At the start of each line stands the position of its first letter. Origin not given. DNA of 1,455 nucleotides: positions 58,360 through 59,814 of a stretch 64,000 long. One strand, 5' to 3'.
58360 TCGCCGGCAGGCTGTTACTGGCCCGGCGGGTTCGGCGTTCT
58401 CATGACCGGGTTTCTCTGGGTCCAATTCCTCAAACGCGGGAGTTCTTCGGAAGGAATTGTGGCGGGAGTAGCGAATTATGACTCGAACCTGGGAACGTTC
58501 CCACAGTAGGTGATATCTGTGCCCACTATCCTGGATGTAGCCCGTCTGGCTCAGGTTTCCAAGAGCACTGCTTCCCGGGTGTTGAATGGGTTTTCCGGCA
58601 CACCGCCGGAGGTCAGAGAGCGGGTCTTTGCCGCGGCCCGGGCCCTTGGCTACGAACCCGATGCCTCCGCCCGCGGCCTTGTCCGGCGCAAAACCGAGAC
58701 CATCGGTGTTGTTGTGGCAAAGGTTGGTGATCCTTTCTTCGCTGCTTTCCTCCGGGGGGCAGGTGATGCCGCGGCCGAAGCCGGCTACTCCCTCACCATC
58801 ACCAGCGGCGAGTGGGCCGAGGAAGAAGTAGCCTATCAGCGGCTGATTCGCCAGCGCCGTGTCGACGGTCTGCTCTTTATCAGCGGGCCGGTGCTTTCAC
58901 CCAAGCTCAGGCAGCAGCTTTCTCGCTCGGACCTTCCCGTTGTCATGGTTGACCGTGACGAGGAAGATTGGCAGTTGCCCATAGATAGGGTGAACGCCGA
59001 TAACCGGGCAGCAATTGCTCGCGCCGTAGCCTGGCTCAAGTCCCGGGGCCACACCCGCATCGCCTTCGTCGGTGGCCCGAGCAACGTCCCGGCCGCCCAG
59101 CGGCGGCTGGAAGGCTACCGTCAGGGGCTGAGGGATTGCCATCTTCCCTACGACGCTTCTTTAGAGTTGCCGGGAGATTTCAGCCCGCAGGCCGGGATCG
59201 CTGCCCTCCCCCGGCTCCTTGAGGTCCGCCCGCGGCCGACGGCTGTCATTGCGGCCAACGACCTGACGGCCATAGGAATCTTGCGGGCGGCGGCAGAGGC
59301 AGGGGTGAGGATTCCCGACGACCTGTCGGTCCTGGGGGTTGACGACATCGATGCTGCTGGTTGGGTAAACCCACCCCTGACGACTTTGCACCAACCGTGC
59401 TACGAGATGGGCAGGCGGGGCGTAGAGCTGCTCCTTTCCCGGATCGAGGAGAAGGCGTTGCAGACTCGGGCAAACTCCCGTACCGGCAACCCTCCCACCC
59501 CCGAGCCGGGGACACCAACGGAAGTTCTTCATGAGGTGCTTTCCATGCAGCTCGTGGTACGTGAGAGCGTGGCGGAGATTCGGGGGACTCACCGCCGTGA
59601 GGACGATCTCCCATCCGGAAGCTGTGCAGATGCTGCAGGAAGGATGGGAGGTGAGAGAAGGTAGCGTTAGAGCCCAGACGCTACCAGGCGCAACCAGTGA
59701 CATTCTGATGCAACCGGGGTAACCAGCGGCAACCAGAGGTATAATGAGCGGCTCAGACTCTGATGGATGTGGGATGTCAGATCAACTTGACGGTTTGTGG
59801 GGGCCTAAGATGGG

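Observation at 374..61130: Eight CUT1-type solute-binding protein genes but no ABC permease or ATPase gene in 64 kb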

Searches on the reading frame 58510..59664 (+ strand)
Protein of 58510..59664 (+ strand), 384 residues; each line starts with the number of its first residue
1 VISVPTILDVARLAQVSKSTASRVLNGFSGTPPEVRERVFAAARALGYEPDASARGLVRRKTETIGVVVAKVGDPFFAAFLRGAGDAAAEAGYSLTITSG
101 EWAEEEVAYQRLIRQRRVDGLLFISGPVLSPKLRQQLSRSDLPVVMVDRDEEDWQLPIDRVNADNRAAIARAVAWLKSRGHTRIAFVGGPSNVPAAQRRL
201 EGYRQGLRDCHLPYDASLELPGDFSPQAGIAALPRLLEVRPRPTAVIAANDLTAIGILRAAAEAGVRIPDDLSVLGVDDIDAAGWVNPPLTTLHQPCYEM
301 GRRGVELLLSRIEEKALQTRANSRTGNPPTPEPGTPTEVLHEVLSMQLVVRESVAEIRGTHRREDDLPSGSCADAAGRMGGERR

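Call 8: search_protein_families(library=pfam, proteins=[window:58510-59664:+], max_evalue=0.01)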
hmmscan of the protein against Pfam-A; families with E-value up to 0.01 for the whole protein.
window:58510-59664:+ (384 aa): 6 families
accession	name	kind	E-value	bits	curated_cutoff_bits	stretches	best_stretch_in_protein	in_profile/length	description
PF13377.12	Peripla_BP_3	-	5.3e-37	127.9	26.5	1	176-316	4-149/167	Periplasmic binding protein-like domain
PF00532.27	Peripla_BP_1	-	1.5e-30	107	22.2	1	63-314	2-263/281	Periplasmic binding proteins and sugar binding domain of LacI family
PF13407.12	Peripla_BP_4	-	6.2e-17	62.4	35.1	1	65-312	1-254/258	Periplasmic binding protein domain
PF00356.27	LacI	-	1.9e-13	50.4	27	1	6-51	1-46/46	Bacterial regulatory proteins, lacI family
PF13458.12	Peripla_BP_6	-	0.00029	21.1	31.7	1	106-267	58-216/343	Periplasmic binding protein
PF13560.12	HTH_31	-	0.0029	18.3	27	0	9-51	19-59/64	Helix-turn-helix domain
